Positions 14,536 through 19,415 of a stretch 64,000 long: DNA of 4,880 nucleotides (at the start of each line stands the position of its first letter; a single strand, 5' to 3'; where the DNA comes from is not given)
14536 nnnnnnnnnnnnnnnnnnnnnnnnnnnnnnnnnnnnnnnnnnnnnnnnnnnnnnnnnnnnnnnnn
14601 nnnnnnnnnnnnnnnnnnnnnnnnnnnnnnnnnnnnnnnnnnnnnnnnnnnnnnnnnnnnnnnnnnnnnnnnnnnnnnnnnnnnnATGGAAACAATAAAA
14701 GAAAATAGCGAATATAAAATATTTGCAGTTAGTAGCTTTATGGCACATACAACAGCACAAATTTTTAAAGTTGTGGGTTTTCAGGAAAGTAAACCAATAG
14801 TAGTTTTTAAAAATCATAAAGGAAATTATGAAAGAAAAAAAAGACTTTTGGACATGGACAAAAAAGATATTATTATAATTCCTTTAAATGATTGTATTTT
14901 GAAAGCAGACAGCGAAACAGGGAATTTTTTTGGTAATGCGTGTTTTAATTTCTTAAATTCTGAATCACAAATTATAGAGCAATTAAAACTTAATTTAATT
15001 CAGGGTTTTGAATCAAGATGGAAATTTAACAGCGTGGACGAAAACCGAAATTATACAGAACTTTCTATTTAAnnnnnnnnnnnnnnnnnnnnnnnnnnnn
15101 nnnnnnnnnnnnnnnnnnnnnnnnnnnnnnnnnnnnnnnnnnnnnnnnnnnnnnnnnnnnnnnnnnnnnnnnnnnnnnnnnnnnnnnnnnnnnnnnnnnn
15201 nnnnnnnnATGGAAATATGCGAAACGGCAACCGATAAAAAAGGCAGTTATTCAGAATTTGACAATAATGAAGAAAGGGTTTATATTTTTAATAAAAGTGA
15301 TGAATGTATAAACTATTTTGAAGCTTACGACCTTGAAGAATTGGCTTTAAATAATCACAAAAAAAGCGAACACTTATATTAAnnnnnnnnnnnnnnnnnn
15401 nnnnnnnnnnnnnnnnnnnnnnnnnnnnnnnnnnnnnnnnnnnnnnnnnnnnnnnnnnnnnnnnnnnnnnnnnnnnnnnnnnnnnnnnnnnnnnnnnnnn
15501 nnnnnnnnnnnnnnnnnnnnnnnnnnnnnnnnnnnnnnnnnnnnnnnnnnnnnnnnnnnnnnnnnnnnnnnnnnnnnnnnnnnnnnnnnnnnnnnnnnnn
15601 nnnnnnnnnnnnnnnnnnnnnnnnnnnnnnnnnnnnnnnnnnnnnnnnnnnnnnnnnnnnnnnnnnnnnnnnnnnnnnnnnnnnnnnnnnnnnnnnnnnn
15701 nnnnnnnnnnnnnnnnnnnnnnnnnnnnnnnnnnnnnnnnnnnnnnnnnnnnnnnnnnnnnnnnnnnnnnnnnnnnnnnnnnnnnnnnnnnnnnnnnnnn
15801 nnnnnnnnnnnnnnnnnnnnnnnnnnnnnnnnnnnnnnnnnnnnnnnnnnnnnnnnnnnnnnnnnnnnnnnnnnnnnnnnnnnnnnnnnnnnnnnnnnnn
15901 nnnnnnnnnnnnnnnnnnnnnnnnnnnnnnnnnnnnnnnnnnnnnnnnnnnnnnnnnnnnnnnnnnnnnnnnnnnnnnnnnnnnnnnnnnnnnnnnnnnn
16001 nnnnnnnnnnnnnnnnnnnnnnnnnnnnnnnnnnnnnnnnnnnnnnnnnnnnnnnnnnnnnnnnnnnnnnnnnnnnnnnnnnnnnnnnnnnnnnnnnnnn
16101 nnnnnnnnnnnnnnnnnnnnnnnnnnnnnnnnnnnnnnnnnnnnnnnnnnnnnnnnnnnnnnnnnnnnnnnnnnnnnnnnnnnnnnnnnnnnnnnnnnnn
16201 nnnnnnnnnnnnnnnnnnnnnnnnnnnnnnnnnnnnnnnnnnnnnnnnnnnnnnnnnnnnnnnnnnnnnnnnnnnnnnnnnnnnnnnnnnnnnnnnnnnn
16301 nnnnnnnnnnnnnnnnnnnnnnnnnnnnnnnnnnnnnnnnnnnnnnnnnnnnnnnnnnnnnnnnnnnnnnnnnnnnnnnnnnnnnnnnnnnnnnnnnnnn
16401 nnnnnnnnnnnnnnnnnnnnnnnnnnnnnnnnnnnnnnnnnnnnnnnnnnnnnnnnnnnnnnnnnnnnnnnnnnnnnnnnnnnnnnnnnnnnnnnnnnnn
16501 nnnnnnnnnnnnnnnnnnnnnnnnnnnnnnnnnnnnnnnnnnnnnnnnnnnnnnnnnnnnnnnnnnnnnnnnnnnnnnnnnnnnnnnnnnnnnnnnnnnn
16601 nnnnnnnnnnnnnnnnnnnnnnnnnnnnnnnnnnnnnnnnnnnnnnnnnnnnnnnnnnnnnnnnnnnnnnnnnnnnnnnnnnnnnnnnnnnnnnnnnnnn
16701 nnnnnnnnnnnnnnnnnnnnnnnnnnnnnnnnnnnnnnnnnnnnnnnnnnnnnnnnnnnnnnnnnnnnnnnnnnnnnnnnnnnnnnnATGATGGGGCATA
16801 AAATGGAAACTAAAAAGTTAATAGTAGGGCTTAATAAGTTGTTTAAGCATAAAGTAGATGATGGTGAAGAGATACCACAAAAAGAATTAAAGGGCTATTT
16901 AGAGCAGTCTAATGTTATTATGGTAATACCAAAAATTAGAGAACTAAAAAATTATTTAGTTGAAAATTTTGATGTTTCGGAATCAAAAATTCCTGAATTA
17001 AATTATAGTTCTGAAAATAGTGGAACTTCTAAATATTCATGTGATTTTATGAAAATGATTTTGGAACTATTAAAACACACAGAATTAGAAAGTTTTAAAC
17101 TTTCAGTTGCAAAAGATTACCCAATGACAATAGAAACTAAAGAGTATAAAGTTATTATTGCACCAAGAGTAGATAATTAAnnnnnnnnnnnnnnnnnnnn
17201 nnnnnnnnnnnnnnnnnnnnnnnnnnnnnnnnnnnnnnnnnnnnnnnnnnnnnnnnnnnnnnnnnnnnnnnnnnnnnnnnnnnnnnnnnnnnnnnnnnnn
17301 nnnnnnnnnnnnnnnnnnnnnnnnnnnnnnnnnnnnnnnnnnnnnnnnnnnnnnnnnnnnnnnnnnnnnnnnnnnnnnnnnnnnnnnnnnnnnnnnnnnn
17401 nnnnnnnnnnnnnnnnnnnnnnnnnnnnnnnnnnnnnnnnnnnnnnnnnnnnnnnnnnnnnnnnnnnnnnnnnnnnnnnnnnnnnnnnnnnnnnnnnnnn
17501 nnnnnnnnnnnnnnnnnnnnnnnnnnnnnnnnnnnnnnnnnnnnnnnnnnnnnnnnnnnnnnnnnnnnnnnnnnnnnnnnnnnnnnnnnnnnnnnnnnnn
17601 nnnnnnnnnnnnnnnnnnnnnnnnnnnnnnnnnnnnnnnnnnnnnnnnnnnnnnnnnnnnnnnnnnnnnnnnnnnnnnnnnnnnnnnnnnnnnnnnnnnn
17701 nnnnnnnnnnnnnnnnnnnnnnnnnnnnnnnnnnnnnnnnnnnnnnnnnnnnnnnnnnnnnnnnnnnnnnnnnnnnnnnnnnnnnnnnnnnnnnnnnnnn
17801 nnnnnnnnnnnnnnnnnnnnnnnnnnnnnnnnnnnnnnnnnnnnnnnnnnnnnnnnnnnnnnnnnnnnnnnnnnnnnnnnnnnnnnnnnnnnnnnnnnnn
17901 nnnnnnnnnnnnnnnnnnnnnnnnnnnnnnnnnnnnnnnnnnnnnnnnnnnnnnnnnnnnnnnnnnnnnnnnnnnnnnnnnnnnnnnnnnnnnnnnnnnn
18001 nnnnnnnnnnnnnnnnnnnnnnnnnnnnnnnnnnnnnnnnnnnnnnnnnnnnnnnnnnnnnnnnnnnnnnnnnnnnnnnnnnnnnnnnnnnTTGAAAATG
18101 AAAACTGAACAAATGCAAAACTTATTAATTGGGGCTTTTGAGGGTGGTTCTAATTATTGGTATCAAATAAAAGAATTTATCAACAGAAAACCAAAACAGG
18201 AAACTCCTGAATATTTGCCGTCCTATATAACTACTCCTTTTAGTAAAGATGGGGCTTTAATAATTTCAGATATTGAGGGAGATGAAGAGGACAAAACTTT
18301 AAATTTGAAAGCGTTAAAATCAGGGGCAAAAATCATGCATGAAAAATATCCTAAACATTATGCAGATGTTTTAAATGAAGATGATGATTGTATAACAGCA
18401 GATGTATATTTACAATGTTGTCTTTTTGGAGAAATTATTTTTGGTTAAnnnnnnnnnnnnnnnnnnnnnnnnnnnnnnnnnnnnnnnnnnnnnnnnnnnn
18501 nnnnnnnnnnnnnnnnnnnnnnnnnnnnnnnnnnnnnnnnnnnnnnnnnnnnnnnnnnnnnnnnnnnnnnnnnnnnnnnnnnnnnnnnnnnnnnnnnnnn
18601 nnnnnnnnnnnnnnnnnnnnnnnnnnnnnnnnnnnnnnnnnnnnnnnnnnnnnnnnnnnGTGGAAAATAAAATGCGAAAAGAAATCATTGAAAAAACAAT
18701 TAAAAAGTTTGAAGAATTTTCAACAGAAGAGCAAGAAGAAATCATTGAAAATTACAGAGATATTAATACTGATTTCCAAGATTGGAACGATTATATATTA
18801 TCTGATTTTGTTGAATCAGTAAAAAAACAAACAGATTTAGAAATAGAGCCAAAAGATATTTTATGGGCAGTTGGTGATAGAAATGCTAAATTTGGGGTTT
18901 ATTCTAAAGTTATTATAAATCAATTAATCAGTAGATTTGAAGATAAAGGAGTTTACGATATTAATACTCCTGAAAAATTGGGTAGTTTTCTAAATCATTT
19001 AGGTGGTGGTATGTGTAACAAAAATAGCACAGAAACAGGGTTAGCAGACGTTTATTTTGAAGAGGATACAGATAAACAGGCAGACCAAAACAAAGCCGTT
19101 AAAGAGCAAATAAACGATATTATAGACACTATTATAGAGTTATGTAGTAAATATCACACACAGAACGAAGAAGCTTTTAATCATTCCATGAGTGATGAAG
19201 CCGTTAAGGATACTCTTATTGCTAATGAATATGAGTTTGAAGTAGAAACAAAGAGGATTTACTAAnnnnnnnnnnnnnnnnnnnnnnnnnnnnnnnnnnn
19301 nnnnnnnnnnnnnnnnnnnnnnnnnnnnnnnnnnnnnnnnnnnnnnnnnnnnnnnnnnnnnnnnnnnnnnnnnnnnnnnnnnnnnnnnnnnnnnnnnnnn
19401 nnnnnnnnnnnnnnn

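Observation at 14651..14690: Inverted repeat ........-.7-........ overlapping the RBS in every leader copy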

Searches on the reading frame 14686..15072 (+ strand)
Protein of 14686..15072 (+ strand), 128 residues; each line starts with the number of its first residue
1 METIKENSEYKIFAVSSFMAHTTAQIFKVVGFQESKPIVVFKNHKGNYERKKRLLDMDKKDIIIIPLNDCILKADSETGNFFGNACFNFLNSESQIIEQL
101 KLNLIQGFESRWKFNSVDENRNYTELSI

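Call 23: search_protein_families(library=pfam, proteins=[window:14686-15072:+], max_evalue=0.01)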
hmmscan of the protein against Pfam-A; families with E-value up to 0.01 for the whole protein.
window:14686-15072:+ (128 aa): 0 families

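Call 24: search_protein_families(library=phrogs, proteins=[window:14686-15072:+], max_evalue=0.01)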
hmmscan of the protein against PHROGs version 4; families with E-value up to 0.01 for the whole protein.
window:14686-15072:+ (128 aa): 0 families

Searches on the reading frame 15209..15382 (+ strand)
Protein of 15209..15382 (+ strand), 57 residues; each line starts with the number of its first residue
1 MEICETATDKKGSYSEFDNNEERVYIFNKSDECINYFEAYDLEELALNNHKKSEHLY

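Call 23: search_protein_families(library=pfam, proteins=[window:15209-15382:+], max_evalue=0.01)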
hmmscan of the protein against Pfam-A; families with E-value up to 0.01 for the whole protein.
window:15209-15382:+ (57 aa): 0 families

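Call 24: search_protein_families(library=phrogs, proteins=[window:15209-15382:+], max_evalue=0.01)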
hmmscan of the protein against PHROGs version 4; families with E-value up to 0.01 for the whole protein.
window:15209-15382:+ (57 aa): 0 families

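Call 87: find_encoding_contigs(protein=window:15209-15382:+, flank=3000, max_places=10)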
Protein window:15209-15382:+ (57 aa): no gene with exactly this product is on record in the collection.

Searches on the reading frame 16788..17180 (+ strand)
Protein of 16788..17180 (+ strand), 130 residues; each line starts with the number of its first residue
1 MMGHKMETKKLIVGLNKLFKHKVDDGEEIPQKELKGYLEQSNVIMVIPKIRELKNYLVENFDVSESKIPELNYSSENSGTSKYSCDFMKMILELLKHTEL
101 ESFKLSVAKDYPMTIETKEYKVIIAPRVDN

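Call 23: search_protein_families(library=pfam, proteins=[window:16803-17180:+], max_evalue=0.01)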
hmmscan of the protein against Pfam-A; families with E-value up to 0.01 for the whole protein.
window:16803-17180:+ (125 aa): 0 families

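Call 24: search_protein_families(library=phrogs, proteins=[window:16803-17180:+], max_evalue=0.01)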
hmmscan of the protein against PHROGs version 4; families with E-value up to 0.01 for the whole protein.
window:16803-17180:+ (125 aa): 0 families

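Call 86: find_encoding_contigs(protein=window:16803-17180:+, flank=3000, max_places=10)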
Protein window:16803-17180:+ (125 aa): no gene with exactly this product is on record in the collection.

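Call 88: find_encoding_contigs(protein=window:16788-17180:+, flank=3000, max_places=10)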
Protein window:16788-17180:+ (130 aa): no gene with exactly this product is on record in the collection.

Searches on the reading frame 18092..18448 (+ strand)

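Call 23: search_protein_families(library=pfam, proteins=[window:18092-18448:+], max_evalue=0.01)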
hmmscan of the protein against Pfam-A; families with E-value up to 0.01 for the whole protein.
window:18092-18448:+ (118 aa): 0 families

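Call 24: search_protein_families(library=phrogs, proteins=[window:18092-18448:+], max_evalue=0.01)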
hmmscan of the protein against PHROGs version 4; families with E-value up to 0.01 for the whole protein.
window:18092-18448:+ (118 aa): 1 family
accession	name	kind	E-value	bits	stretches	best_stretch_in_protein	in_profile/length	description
phrog_2355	-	unknown function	1.2e-09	39.7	1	5-118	13-146/146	-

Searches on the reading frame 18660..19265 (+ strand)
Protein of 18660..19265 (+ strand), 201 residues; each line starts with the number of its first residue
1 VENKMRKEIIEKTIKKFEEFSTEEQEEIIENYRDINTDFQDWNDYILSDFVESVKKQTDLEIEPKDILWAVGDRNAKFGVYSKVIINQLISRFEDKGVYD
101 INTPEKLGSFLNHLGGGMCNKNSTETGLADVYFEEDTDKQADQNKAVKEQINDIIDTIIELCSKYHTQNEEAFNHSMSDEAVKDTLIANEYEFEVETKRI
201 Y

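Call 23: search_protein_families(library=pfam, proteins=[window:18660-19265:+], max_evalue=0.01)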
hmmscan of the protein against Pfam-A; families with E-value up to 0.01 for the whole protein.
window:18660-19265:+ (201 aa): 0 families

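Call 24: search_protein_families(library=phrogs, proteins=[window:18660-19265:+], max_evalue=0.01)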
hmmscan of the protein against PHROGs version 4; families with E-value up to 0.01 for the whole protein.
window:18660-19265:+ (201 aa): 1 family
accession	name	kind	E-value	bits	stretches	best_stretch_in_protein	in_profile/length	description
phrog_5162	-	unknown function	6.1e-14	53.1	1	119-200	120-198/201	-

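Call 58: find_related_loci(query=window:18660-19265:+, collection=viral_contigs, flank=10000)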
Query window:18660-19265:+ (201 aa) in viral_contigs; peptide patterns used: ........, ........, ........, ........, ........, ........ (x = any residue, [..] = any of these).
3 stretches matched a pattern, but none encodes a relative of the query by tblastn (E <= 1e-3).
